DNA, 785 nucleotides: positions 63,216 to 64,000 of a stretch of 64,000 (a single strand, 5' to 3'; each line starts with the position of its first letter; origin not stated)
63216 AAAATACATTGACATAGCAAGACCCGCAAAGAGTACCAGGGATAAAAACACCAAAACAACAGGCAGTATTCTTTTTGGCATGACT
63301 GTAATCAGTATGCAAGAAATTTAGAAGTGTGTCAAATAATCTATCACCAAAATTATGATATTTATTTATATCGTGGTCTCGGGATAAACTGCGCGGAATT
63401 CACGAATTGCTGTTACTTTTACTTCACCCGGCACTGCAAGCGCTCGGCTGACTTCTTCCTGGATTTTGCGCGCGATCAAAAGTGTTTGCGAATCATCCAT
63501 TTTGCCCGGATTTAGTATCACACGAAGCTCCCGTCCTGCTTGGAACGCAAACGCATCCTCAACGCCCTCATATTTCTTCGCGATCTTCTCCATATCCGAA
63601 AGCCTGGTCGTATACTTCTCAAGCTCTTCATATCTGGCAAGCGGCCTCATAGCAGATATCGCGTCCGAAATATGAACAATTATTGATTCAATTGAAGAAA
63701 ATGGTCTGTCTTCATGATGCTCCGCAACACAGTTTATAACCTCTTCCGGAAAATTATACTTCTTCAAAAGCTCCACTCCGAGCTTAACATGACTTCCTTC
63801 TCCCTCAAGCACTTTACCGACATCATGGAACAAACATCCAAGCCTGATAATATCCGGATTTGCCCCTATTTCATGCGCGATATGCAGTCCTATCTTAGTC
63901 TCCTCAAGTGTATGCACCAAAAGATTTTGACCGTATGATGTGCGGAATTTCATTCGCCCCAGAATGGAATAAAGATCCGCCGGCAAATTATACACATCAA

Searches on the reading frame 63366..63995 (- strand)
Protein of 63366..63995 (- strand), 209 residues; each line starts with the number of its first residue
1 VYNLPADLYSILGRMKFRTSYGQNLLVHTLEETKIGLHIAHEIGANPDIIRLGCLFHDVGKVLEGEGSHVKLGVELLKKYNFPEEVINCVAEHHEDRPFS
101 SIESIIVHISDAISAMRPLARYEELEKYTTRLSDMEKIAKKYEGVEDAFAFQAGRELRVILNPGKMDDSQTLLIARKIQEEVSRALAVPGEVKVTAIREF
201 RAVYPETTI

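Call 77: search_protein_families(library=pfam, proteins=[window:63366-63995:-], max_evalue=0.0001)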
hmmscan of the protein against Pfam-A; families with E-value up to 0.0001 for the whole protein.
window:63366-63995:- (209 aa): 1 family
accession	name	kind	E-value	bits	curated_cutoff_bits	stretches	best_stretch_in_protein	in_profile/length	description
PF01966.28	HD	-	3.7e-18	66.3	22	1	27-116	3-116/116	HD domain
